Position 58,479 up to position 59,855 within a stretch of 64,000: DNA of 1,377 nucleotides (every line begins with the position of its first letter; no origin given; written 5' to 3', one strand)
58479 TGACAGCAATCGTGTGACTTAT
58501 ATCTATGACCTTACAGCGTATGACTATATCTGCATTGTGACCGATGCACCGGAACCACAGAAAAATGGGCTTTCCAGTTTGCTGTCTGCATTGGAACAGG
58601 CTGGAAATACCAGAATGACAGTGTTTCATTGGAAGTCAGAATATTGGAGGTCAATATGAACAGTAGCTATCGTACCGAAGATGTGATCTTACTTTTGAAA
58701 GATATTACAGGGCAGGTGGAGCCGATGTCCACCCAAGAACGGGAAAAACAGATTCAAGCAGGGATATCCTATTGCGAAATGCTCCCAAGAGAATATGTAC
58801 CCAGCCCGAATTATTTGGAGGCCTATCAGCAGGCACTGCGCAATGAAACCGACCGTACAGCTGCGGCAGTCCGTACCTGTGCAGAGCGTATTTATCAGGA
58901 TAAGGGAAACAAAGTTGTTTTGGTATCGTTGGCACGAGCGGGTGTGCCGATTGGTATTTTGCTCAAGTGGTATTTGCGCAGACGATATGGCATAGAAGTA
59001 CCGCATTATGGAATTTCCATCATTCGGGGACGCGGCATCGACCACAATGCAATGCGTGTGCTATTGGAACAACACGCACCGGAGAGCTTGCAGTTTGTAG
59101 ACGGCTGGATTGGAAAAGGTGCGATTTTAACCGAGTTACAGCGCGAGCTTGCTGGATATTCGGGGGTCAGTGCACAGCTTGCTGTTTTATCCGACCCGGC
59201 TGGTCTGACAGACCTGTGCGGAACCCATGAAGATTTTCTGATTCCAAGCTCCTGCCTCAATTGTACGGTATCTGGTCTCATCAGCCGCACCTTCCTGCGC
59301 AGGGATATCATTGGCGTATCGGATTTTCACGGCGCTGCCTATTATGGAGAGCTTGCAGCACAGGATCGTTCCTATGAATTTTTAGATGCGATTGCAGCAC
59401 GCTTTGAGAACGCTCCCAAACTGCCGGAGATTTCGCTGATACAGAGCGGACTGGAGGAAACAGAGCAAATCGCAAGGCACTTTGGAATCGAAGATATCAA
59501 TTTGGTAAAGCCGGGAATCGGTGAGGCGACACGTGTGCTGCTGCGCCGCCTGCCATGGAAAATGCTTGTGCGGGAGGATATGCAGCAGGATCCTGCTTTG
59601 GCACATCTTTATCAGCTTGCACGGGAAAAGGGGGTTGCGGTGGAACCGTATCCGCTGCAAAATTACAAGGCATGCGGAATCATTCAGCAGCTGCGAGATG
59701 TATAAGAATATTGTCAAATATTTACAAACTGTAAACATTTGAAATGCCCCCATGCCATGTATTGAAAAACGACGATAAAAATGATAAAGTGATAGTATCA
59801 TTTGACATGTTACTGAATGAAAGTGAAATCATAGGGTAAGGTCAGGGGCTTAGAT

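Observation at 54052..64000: Ter-associated 'biosynthetic' island: CitE-like lyase, PRTase, StiP, YceG-like, TelA and TerD, divergent from a YceG-N::protease plus AIM24 operon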

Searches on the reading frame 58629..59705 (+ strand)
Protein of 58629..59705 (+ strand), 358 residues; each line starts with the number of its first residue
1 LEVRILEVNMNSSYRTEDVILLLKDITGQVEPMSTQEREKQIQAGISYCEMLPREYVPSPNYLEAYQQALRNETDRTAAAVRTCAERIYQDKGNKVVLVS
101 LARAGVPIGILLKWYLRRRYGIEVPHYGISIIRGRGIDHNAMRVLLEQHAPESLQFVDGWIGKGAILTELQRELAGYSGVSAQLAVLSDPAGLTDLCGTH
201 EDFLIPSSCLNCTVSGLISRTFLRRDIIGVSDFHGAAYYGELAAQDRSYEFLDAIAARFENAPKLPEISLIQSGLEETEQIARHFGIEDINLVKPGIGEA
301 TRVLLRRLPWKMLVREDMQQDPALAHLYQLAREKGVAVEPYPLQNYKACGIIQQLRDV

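Call 7: search_protein_families(library=pfam, proteins=[window:58629-59705:+], max_evalue=0.01)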
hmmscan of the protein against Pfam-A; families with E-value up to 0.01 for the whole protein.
window:58629-59705:+ (358 aa): 2 families
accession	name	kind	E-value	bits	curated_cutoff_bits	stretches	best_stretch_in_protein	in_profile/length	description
PF11202.14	StiP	-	4e-100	334.6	28.7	1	12-255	1-244/245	Tellurite-like stress resistance cysteine protease StiP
PF15608.11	PELOTA_1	-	5.8e-31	106.5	25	1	273-354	2-81/81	PELOTA RNA binding domain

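Call 8: search_protein_families(library=ncbifam, proteins=[window:58629-59705:+], max_evalue=0.01)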
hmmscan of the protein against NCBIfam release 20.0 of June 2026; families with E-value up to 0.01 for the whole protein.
window:58629-59705:+ (358 aa): 0 families

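Call 15: search_protein_families(library=padloc, proteins=[window:58656-59705:+], max_evalue=0.01)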
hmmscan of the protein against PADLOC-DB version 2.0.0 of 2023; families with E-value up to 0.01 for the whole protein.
window:58656-59705:+ (349 aa): 0 families

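Call 26: find_homologous_proteins(query=window:58656-59705:+, max_evalue=0.00001)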
Query window:58656-59705:+ (349 aa): 7029 proteins with E <= 0.00001 among 8000 candidates; the best 120 are listed.
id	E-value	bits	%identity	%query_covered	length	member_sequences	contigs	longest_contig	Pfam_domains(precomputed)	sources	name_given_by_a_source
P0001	2.9e-227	771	98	100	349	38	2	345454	PF11202.15,PF15608.12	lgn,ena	-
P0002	1.4e-209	713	90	100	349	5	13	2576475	PF11202.15,PF15608.12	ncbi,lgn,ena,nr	ncbi:MAG: cysteine protease StiP family protein [Butyricicoccus pullicaecorum]|nr:cysteine protease 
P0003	1.7e-207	706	89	100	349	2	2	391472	PF11202.15,PF15608.12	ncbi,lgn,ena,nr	ncbi:MAG: cysteine protease StiP family protein [Butyricicoccus pullicaecorum]|nr:cysteine protease 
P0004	1.6e-200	683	87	100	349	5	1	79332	PF11202.15,PF15608.12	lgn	-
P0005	1.3e-191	654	83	100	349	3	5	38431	PF11202.15,PF15608.12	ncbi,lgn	-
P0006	3.8e-191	653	83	100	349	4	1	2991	PF11202.15,PF15608.12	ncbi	-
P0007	1.7e-189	647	82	100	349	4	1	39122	PF11202.15,PF15608.12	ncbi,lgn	-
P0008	2.0e-188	644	82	100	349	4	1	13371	PF11202.15,PF15608.12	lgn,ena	-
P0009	1.6e-168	578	75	100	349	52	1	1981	PF11202.15,PF15608.12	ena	-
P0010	6.1e-168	576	72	100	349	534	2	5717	PF11202.15,PF15608.12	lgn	-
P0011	4.5e-167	573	74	100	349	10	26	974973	PF11202.15,PF15608.12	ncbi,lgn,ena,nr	ncbi:cysteine protease StiP family protein [[Clostridium] leptum]|nr:cysteine protease StiP family p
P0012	1.6e-165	568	73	100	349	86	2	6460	PF11202.15,PF15608.12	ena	-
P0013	4.4e-164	564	72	100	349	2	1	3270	PF11202.15,PF15608.12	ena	-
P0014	4.7e-164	564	72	100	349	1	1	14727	PF11202.15,PF15608.12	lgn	-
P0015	6.7e-164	563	72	100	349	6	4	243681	PF11202.15,PF15608.12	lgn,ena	-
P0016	3.6e-163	561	71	100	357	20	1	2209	PF11202.15,PF15608.12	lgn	-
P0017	5.7e-159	547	70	100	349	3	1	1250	PF11202.15,PF15608.12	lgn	-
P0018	2.1e-154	532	69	100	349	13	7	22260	PF11202.15,PF15608.12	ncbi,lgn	-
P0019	1.3e-150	519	66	100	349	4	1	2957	PF11202.15,PF15608.12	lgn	-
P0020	8.8e-146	503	66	100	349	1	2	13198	PF11202.15,PF15608.12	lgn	-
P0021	9.3e-146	503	65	100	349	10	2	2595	PF11202.15,PF15608.12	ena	-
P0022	1.5e-144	499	66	100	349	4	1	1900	PF11202.15,PF15608.12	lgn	-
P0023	4.8e-144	498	65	100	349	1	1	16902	PF11202.15,PF15608.12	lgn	-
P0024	2.3e-143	496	64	100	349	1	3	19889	PF11202.15,PF15608.12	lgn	-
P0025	3.1e-143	495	64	100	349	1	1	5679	PF11202.15,PF15608.12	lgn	-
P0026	1.4e-142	493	63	100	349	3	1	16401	PF11202.15,PF15608.12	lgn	-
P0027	1.7e-142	493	63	100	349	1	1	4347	PF11202.15,PF15608.12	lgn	-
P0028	2.1e-142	492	63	100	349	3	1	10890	PF11202.15,PF15608.12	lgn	-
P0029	2.8e-142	492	64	100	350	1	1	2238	PF11202.15,PF15608.12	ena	-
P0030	4.2e-142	491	64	100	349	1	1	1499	PF11202.15,PF15608.12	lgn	-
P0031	4.6e-142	491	64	100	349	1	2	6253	PF11202.15,PF15608.12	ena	-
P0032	6.5e-142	491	65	100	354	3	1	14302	PF11202.15,PF15608.12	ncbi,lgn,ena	-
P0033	9.2e-142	490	64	100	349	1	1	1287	PF11202.15,PF15608.12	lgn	-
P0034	9.7e-142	490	64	100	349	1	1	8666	PF11202.15,PF15608.12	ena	-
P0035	1.1e-141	490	64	100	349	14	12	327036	PF11202.15,PF15608.12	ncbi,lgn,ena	-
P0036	1.4e-141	490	64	100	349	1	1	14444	PF11202.15,PF15608.12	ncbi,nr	ncbi:MAG: cysteine protease StiP family protein [Lachnospiraceae bacterium]|nr:cysteine protease Sti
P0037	1.6e-141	489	64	100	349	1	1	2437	PF11202.15,PF15608.12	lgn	-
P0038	1.6e-141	489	63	100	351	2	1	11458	PF11202.15,PF15608.12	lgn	-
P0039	1.9e-141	489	64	100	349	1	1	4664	PF11202.15,PF15608.12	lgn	-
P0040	2.3e-141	489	63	100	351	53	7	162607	PF11202.15,PF15608.12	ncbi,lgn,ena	-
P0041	2.9e-141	489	63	100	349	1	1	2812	PF11202.15,PF15608.12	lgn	-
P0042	3.0e-141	489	63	100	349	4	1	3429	PF11202.15,PF15608.12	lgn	-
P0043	3.7e-141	488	63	100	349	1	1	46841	PF11202.15,PF15608.12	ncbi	-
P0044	4.5e-141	488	64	100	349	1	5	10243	PF11202.15,PF15608.12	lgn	-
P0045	5.0e-141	488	65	100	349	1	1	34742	PF11202.15,PF15608.12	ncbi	-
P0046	5.0e-141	488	63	100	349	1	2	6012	PF11202.15,PF15608.12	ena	-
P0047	5.5e-141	488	64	100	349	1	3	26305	PF11202.15,PF15608.12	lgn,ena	-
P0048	7.5e-141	487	63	100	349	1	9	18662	PF11202.15,PF15608.12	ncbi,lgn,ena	-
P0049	9.4e-141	487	63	100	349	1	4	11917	PF11202.15,PF15608.12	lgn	-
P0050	1.0e-140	487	63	100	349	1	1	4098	PF11202.15,PF15608.12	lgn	-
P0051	1.0e-140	487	63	100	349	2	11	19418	PF11202.15,PF15608.12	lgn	-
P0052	1.3e-140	486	64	100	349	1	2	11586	PF11202.15,PF15608.12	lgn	-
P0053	1.5e-140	486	63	100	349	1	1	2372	PF11202.15,PF15608.12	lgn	-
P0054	1.7e-140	486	63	100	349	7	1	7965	PF11202.15,PF15608.12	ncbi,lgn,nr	ncbi:MAG: cysteine protease StiP family protein [Lachnospiraceae bacterium]|nr:cysteine protease Sti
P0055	1.9e-140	486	63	100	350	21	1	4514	PF11202.15,PF15608.12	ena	-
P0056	1.9e-140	486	64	100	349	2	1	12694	PF11202.15,PF15608.12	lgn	-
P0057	2.8e-140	485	64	100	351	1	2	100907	PF11202.15,PF15608.12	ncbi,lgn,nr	ncbi:MAG: cysteine protease StiP family protein [Lachnospiraceae bacterium]|nr:cysteine protease Sti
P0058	3.3e-140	485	62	100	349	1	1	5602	PF11202.15,PF15608.12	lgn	-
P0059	3.4e-140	485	61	100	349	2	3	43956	PF11202.15,PF15608.12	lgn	-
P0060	3.7e-140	485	63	100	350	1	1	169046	PF11202.15,PF15608.12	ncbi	ncbi:MAG: cysteine protease StiP family protein [Lachnospiraceae bacterium]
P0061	3.8e-140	485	63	100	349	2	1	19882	PF11202.15,PF15608.12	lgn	-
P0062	4.0e-140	485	62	100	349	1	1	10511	PF11202.15,PF15608.12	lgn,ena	-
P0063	4.2e-140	485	64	100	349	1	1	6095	PF11202.15,PF15608.12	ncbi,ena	-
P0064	4.2e-140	485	66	99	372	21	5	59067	PF11202.15,PF15608.12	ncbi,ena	-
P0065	5.3e-140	484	63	100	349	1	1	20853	PF11202.15,PF15608.12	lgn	-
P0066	6.9e-140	484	63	100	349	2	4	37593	PF11202.15,PF15608.12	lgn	-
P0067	7.3e-140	484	61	100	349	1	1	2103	PF11202.15,PF15608.12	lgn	-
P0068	7.4e-140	484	61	100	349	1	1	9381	PF11202.15,PF15608.12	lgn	-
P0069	7.9e-140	484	63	100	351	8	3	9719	PF11202.15,PF15608.12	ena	-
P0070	8.3e-140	484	62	100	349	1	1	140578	PF11202.15,PF15608.12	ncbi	-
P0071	8.4e-140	484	62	100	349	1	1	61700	PF11202.15,PF15608.12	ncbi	-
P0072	9.1e-140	484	62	100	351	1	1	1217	PF11202.15,PF15608.12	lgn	-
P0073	1.0e-139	484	63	100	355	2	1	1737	PF11202.15,PF15608.12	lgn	-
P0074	1.0e-139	484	61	100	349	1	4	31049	PF11202.15,PF15608.12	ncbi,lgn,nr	ncbi:MAG: cysteine protease StiP family protein [Acutalibacteraceae bacterium]|nr:cysteine protease 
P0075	1.1e-139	483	62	100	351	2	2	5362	PF11202.15,PF15608.12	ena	-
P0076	1.3e-139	483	64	100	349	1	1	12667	PF11202.15,PF15608.12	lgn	-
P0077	1.4e-139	483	63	100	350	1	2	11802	PF11202.15,PF15608.12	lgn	-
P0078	1.6e-139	483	62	100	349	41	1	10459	PF11202.15,PF15608.12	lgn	-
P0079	1.7e-139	483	63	100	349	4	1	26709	PF11202.15,PF15608.12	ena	-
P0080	1.8e-139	483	62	100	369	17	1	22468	PF11202.15,PF15608.12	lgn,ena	-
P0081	1.9e-139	483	61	100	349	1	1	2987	PF11202.15,PF15608.12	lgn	-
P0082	2.1e-139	482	63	100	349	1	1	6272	PF11202.15,PF15608.12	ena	-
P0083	2.2e-139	482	64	100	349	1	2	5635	PF11202.15,PF15608.12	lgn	-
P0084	2.3e-139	482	60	100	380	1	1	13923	PF11202.15,PF15608.12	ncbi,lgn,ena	-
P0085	2.5e-139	482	63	100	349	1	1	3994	PF11202.15,PF15608.12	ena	-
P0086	2.8e-139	482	63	100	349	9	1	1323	PF11202.15,PF15608.12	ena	-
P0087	2.8e-139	482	63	100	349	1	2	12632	PF11202.15,PF15608.12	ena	-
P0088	2.9e-139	482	63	100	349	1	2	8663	PF11202.15,PF15608.12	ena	-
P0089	2.9e-139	482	61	100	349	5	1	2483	PF11202.15,PF15608.12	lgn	-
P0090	3.1e-139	482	64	100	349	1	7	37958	PF11202.15,PF15608.12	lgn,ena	-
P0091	3.5e-139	482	64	100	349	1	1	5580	PF11202.15,PF15608.12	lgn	-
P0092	3.8e-139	482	64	100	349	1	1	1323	PF11202.15,PF15608.12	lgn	-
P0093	3.9e-139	482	62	100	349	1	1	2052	PF11202.15,PF15608.12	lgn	-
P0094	4.1e-139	482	64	100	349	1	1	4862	PF11202.15,PF15608.12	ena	-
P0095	4.2e-139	481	63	100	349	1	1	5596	PF11202.15,PF15608.12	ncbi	-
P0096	4.2e-139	481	65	100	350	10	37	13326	PF11202.15,PF15608.12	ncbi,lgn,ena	-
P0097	4.3e-139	481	62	100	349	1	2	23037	PF11202.15,PF15608.12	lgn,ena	-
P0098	4.8e-139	481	62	100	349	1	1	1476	PF11202.15,PF15608.12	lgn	-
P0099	4.9e-139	481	61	100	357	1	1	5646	PF11202.15,PF15608.12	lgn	-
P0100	5.1e-139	481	64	100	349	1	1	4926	PF11202.15,PF15608.12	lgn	-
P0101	5.1e-139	481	64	100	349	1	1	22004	PF11202.15,PF15608.12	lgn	-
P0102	5.7e-139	481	64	100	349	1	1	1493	PF11202.15,PF15608.12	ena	-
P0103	5.8e-139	481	64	100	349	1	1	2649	PF11202.15,PF15608.12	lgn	-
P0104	6.0e-139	481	63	100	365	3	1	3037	PF11202.15,PF15608.12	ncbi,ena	-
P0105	6.5e-139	481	62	100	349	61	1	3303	PF11202.15,PF15608.12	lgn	-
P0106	6.6e-139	481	63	100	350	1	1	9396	PF11202.15,PF15608.12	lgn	-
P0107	7.1e-139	481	62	100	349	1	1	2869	PF11202.15,PF15608.12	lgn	-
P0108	7.2e-139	481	61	100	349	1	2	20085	PF11202.15,PF15608.12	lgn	-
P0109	7.3e-139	481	63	100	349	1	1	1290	PF11202.15,PF15608.12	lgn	-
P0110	7.9e-139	481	64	100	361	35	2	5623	PF11202.15,PF15608.12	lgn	-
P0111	8.9e-139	480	61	100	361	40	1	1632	PF11202.15,PF15608.12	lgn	-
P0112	9.4e-139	480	62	100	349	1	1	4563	PF11202.15,PF15608.12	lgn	-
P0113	1.0e-138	480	63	100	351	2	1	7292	PF11202.15,PF15608.12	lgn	-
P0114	1.0e-138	480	63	100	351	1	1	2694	PF11202.15,PF15608.12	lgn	-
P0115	1.1e-138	480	64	100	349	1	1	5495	PF11202.15,PF15608.12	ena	-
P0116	1.1e-138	480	64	100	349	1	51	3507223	PF11202.15,PF15608.12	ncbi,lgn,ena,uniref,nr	ncbi:Citrate lyase beta subunit [Blautia hydrogenotrophica]|uniref:cysteine protease StiP family pro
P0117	1.1e-138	480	64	100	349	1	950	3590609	PF11202.15,PF15608.12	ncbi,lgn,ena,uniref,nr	ncbi:cysteine protease StiP family protein [Blautia hydrogenotrophica]|uniref:Uncharacterized protei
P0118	1.1e-138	480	64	100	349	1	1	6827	PF11202.15,PF15608.12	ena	-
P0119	1.1e-138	480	63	100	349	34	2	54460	PF11202.15,PF15608.12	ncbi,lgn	-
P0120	1.1e-138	480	64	100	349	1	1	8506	PF11202.15,PF15608.12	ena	-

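Call 28: find_related_loci(query=A1, collection=genome_contigs, flank=10000)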
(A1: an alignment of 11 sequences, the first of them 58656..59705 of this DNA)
Query A1 (349 aa) in genome_contigs; peptide patterns used: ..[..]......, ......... (x = any residue, [..] = any of these).
600 stretches matched a pattern (row limit reached: there are more); 575 encode a relative of the query (tblastn E <= 1e-3); the best 80 are kept; 80 distinct loci.
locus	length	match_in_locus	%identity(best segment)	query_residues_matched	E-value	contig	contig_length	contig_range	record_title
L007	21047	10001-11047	90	1-349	0e+0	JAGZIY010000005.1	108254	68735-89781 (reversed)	MAG: Butyricicoccus pullicaecorum isolate L3_128_245G1_dasL3_128_245G1_concoct_10 L3_128_245G1_scaffold_42, whole genome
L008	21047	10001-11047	89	1-349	0e+0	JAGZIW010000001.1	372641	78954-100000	MAG: Butyricicoccus pullicaecorum isolate L3_128_124G1_dasL3_128_124G1_concoct_10_sub L3_128_124G1_scaffold_1, whole gen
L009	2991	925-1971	83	1-349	0e+0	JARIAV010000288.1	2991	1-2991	MAG: Butyricicoccus sp. isolate cluster1_bin.78 k127_18580, whole genome shotgun sequence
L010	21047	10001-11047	82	1-349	0e+0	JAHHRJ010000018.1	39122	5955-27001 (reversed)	MAG: Butyricicoccus sp. isolate MAG027 MAG027_18, whole genome shotgun sequence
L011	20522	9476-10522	73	1-349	2e-175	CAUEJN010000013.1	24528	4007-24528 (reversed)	MAG TPA_asm: uncultured Butyricicoccus sp. isolate SRR13494497_bin.2_MetaWRAP_v1.3_MAG genome assembly, contig: ERZ19211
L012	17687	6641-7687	72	1-349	2e-174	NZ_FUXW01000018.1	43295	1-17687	Butyricicoccus pullicaecorum DSM 23266, whole genome shotgun sequence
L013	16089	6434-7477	73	1-348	2e-173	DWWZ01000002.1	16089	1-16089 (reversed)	MAG TPA_asm: Candidatus Butyricicoccus avicola isolate ChiSjej6B24-14740 ChiSjej6B24M5__C305_L16089_SAMN08009954, whole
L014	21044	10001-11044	73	1-348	5e-171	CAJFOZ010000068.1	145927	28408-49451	uncultured Clostridia bacterium isolate Coassembly_mag_396 genome assembly, contig: MAGpy_11413_min2k_bin_396_fak87_1504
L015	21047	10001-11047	74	1-349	5e-168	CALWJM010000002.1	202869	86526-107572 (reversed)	MAG: uncultured Butyricicoccus sp. isolate BRZ_CE__bin113 genome assembly, contig: BRZ_CE__NODE_95_length_202869_cov_17.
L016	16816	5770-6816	69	1-349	2e-156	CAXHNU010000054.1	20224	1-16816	MAG: uncultured Butyricicoccus sp. isolate ena-SAMPLE-TAB-22-03-2024-10:43:23:840-115498 genome assembly, contig: NODE_1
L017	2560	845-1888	65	1-348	1e-162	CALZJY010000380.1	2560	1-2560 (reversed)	MAG: uncultured Anaerosporobacter sp. isolate SRR3169810_bin.3_metaWRAP_v1.3_MAG genome assembly, contig: ERZ8974715.117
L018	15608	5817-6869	64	1-349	1e-149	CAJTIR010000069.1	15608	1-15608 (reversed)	Lachnospiraceae bacterium isolate C77 genome assembly, contig: MGBC000254.69, whole genome shotgun sequence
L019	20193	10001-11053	64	1-349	1e-149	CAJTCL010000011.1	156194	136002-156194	Lachnospiraceae bacterium isolate B58_58_RH_H genome assembly, contig: MGBC000119.11, whole genome shotgun sequence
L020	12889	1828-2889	65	1-349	8e-149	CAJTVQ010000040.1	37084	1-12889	MAG TPA_asm: uncultured Lachnospiraceae bacterium isolate MGBC119012 genome assembly, contig: MGBC119012.40, whole genom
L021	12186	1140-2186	63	1-349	1e-148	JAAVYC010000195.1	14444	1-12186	MAG: Lachnospiraceae bacterium isolate ABMPRH_280_0 k141_1234163, whole genome shotgun sequence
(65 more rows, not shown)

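Call 57: search_dna_similar(query=window:58656-59705:+, collection=phages, mode=protein, max_rows=15)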
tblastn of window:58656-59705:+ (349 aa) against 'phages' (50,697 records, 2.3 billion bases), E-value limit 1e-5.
Records with a match: 3; places in all: 3; records where one place covers at least 80% of the query: 3.
Best place of each record, by identity: <60% 3.
By first word of the organism name: Acinetobacter 2; Bacteriophage 1.
By host as written in the record: Acinetobacter baumannii DSM 30007 2; - 1.
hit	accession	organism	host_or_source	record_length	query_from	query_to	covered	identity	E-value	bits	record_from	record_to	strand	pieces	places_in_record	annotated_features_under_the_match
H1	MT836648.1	Bacteriophage sp.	human fecal samples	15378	1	348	100%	59.7%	2e-135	431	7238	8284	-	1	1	record has no annotation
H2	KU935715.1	Acinetobacter phage vB_AbaM_ME3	Acinetobacter baumannii DSM 30007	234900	3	300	85%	34.9%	2e-39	154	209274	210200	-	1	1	phosphoribosyl transferase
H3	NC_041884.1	Acinetobacter phage vB_AbaM_ME3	Acinetobacter baumannii DSM 30007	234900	3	300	85%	34.9%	2e-39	154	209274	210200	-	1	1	phosphoribosyl transferase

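Call 72: search_solved_structures(query=window:58656-59705:+, max_evalue=1)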
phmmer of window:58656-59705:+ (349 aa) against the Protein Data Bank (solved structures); distinct sequences matched with E-value up to 1: 18.
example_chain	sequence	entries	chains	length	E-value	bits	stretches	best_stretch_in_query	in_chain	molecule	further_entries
9l94_E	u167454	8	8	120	0.032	16.6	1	279-328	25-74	Large ribosomal subunit protein eL8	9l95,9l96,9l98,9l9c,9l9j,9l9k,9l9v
3paf_A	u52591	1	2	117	0.034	16.5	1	281-329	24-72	50S ribosomal protein L7Ae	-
1sds_A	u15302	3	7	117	0.037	16.4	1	281-329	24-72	50S ribosomal protein L7Ae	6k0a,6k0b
1ra4_A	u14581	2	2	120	0.039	16.3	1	281-329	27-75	50S ribosomal protein L7Ae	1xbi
1ffk_E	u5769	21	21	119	0.052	15.9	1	279-328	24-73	RIBOSOMAL PROTEIN L7AE | 50S ribosomal protein L7Ae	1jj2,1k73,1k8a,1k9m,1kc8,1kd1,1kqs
3g4s_F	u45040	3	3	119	0.053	15.9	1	279-328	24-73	50S ribosomal protein L7Ae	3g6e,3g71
1s72_F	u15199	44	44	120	0.054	15.9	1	279-328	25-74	50S ribosomal protein L7Ae | RPL7AE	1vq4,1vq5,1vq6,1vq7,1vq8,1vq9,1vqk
8hku_L7A1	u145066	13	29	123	0.093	15.1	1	279-342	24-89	50S ribosomal protein L7Ae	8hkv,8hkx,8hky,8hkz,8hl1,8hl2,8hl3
9x1n_G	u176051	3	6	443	0.35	13.2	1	103-139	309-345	5'-3' nuclease, encoded next to Rad50 and Mre11 homologs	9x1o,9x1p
9x1l_G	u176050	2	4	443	0.36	13.2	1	103-139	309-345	5'-3' nuclease, encoded next to Rad50 and Mre11 homologs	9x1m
10da_A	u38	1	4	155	0.38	13.1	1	282-334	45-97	Large ribosomal subunit protein eL8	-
9e6q_AF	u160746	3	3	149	0.42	12.9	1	282-333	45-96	Large ribosomal subunit protein eL8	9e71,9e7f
10cz_A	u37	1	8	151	0.43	12.9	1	282-333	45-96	Large ribosomal subunit protein eL8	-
9nri_BH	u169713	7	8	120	0.46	12.8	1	279-340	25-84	Large ribosomal subunit protein eL8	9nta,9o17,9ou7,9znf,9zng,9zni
5fj4_C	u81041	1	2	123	0.73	12.1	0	277-328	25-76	50S RIBOSOMAL PROTEIN L7AE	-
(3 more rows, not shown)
